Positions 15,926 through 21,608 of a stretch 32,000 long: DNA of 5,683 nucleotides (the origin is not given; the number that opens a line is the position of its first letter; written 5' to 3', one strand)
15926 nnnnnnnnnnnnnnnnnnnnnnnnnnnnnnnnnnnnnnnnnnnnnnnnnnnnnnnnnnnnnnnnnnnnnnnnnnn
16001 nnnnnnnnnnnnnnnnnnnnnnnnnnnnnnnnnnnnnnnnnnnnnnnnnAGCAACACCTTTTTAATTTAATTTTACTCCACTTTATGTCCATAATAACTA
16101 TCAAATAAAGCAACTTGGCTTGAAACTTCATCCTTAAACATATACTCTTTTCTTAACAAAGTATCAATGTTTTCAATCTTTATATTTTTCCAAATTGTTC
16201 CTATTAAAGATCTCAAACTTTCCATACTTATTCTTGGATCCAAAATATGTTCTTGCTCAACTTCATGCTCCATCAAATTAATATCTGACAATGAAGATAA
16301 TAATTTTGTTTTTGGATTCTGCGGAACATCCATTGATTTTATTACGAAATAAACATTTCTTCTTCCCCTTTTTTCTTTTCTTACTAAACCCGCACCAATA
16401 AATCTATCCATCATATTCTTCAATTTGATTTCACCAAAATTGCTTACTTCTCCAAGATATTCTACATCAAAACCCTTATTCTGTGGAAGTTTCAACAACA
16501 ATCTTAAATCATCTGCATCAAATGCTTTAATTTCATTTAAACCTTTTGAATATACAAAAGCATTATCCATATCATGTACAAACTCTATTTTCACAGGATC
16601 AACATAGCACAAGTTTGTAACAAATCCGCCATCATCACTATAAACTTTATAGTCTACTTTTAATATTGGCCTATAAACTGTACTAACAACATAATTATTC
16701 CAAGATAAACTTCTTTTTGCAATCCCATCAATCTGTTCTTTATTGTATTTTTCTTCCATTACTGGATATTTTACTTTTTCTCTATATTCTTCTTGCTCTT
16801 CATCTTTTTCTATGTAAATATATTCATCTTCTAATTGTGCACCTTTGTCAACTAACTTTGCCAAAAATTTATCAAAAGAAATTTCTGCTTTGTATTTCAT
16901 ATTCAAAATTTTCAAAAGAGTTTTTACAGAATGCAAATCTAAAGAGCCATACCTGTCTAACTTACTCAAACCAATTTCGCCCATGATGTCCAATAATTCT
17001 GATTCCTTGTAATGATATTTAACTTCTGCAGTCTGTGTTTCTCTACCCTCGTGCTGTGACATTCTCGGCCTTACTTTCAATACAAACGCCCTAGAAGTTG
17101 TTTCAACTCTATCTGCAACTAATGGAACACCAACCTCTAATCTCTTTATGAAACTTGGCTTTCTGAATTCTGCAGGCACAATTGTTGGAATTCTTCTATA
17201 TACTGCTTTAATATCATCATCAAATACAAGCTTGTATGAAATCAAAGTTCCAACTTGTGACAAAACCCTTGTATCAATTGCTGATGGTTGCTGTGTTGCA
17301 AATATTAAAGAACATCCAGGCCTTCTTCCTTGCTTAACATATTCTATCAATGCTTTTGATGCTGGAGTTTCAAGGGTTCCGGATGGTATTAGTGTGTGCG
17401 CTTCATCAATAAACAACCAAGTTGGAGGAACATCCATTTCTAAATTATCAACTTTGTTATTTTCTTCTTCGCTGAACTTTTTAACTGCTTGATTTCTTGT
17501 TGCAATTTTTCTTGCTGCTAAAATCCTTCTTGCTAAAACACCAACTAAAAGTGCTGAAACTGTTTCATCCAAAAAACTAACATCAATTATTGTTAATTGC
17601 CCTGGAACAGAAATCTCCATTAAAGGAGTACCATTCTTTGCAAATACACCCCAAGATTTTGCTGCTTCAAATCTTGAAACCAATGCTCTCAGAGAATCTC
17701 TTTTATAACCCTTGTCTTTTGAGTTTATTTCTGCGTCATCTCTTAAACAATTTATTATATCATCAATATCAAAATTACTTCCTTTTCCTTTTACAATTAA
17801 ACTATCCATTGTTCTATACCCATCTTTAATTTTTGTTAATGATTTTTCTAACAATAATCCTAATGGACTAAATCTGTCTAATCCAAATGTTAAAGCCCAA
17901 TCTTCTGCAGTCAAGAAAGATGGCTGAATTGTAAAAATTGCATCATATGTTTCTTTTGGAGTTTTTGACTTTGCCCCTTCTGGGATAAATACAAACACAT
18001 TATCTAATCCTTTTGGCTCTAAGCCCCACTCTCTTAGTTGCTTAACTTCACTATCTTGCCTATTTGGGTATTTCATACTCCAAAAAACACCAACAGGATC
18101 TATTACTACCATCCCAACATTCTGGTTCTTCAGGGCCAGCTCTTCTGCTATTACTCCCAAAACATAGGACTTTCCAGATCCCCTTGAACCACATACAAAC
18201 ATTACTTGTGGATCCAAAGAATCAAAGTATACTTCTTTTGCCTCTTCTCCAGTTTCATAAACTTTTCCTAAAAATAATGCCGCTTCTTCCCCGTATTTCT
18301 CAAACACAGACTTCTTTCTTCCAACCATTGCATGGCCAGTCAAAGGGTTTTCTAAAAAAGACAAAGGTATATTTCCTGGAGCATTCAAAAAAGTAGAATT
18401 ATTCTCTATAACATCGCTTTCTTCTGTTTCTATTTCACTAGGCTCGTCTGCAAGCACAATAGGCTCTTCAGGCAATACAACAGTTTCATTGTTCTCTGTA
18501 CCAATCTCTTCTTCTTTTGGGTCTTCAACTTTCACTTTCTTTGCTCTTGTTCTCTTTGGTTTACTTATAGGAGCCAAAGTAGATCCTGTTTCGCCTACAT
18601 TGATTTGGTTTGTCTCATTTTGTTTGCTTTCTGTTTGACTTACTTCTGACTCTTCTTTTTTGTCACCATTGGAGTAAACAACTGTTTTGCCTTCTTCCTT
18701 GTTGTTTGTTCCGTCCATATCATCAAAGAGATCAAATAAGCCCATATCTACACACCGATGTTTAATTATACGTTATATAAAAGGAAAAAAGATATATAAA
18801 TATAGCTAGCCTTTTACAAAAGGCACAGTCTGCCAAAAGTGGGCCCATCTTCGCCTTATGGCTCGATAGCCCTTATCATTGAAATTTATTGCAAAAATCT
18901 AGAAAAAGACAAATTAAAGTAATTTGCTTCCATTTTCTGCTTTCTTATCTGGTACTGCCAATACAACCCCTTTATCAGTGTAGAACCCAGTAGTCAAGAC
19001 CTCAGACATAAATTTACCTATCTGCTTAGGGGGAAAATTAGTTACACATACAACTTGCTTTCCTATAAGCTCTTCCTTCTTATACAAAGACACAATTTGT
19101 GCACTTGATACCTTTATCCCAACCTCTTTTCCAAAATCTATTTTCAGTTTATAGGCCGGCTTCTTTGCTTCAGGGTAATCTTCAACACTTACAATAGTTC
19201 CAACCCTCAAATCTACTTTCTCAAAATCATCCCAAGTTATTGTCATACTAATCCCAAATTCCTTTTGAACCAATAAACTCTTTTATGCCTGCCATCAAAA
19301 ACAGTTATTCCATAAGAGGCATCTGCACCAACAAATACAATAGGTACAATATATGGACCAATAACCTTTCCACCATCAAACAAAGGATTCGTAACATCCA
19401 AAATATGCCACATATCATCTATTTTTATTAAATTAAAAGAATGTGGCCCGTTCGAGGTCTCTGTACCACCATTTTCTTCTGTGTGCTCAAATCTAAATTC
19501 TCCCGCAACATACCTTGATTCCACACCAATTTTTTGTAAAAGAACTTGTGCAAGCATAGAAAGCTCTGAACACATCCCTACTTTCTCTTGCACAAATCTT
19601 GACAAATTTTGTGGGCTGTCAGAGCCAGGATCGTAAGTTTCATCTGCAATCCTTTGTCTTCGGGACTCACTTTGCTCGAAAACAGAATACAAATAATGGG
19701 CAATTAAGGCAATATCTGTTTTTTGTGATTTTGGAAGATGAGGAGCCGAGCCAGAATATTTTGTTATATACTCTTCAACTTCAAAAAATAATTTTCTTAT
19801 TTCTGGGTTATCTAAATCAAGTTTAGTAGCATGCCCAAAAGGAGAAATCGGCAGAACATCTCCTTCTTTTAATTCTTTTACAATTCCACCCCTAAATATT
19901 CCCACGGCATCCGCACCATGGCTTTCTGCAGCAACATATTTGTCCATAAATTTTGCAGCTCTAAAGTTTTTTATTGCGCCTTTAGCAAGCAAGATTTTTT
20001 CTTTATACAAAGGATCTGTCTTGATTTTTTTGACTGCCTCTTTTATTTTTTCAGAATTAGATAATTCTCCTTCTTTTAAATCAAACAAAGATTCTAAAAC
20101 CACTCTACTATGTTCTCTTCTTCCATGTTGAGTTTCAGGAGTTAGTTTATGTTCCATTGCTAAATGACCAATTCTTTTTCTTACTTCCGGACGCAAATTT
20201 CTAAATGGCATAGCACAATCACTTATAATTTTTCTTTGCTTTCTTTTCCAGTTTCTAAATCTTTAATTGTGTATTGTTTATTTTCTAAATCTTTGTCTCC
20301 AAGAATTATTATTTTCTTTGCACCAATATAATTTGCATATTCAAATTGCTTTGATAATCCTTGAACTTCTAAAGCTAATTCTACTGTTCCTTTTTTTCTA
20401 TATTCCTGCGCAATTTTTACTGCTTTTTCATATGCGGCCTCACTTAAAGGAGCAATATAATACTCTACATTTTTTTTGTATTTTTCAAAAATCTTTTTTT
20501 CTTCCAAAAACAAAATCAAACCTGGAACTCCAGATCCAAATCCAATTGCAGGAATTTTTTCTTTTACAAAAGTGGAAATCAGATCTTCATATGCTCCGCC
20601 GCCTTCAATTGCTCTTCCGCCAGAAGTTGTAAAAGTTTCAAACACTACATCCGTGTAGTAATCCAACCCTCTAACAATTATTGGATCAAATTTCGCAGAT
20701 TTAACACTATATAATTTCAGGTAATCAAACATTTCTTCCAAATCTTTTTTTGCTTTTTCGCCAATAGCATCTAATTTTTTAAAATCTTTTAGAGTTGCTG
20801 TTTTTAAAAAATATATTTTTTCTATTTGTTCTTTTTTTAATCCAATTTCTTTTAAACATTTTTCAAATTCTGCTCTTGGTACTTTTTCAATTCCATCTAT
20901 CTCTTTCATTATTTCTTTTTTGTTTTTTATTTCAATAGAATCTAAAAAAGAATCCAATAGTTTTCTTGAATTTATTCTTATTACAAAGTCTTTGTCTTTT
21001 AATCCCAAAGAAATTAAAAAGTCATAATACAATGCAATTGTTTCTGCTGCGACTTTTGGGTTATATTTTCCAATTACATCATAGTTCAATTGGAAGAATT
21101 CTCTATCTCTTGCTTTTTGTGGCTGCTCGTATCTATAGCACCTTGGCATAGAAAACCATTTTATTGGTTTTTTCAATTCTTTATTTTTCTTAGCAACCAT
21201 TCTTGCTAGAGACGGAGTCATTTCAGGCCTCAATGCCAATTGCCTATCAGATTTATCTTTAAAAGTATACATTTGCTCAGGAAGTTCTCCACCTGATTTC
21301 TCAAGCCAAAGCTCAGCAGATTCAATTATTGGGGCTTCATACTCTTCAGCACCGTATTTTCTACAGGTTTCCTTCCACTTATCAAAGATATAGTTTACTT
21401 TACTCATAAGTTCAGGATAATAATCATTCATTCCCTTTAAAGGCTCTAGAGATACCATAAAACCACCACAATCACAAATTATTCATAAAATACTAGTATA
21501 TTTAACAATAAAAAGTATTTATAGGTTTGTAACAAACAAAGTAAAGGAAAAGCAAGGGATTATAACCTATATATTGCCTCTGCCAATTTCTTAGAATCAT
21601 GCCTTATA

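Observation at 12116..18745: Operon coupling a giant HerA/FtsK-type ATPase to a NYN nuclease, two adaptor-like small proteins and a membrane-targeted MinD, with a second HerA paralog adjacent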

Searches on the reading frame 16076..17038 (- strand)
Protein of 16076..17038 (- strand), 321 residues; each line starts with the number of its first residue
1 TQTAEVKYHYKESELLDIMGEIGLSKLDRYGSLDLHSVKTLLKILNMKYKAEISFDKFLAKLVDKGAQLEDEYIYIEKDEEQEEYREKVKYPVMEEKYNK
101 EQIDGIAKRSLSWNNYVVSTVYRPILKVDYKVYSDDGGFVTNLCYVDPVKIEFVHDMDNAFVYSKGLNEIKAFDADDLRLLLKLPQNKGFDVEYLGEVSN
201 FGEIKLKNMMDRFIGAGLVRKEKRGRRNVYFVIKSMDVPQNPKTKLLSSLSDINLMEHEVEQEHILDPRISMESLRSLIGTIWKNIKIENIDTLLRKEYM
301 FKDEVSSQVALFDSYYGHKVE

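Call 80: search_protein_families(library=pfam, proteins=[window:16076-17038:-], max_evalue=5)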
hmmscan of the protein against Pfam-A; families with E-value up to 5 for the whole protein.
window:16076-17038:- (321 aa): 1 family
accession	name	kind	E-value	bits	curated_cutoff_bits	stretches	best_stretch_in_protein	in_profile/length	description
PF08469.15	NPHI_C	-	0.049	14.1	22.3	1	72-150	60-139/148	Nucleoside triphosphatase I C-terminal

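Call 81: search_solved_structures(query=window:16076-17038:-, max_evalue=10)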
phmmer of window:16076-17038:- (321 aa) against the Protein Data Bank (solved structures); distinct sequences matched with E-value up to 10: 0.

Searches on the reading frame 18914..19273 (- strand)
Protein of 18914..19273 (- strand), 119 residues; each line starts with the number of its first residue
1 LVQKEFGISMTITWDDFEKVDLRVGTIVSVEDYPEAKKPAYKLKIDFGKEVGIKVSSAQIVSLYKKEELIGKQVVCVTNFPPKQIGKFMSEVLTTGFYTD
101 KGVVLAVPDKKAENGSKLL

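Call 3: search_protein_families(library=pfam, proteins=[window:18914-19273:-], max_evalue=0.1)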
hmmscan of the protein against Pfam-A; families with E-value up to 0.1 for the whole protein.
window:18914-19273:- (119 aa): 1 family
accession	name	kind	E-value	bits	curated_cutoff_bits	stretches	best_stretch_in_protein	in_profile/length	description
PF01588.26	tRNA_bind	-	9.1e-16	58.2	27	1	22-117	1-96/96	Putative tRNA binding domain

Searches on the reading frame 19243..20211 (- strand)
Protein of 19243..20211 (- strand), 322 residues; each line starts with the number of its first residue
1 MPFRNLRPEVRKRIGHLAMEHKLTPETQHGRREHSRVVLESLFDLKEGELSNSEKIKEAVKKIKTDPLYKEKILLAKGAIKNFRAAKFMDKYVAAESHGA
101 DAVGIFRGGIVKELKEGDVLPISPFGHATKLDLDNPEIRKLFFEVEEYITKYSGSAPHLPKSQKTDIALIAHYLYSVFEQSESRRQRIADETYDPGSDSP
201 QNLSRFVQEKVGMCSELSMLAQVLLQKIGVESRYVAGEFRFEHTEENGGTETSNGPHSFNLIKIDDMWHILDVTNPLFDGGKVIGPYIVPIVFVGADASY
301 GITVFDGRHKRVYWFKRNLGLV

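Call 3: search_protein_families(library=pfam, proteins=[window:19243-20211:-], max_evalue=0.1)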
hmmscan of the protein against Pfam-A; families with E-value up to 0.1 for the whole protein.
window:19243-20211:- (322 aa): 3 families
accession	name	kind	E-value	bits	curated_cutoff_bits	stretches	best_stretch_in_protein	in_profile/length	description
PF01841.26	Transglut_core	-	9.4e-07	29.5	23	1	190-272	33-107/108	Transglutaminase-like superfamily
PF04473.18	DUF553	-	0.00012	22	20.5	1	172-281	24-121/140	Transglutaminase-like domain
PF00797.23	Acetyltransf_2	-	0.0056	16.9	22.8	1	210-274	45-105/240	N-acetyltransferase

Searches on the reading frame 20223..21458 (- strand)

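Call 52: search_protein_families(library=pfam, proteins=[window:20223-21458:-], max_evalue=0.001)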
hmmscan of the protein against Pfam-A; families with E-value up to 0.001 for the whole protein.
window:20223-21458:- (411 aa): 4 families
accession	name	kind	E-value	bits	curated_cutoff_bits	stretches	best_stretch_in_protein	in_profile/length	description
PF13393.11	tRNA-synt_His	-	3.9e-41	141.7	25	1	9-307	1-301/308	Histidyl-tRNA synthetase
PF00587.30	tRNA-synt_2b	-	2.1e-11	44.7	29.3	1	64-288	1-133/179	tRNA synthetase class II core domain (G, H, P, S and T)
PF03129.25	HGTP_anticodon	-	1.1e-10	41.9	21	1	334-406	3-79/94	Anticodon binding domain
PF01409.25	tRNA-synt_2d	-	6.5e-08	32.8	19.8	1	61-131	66-135/246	tRNA synthetases class II core domain (F)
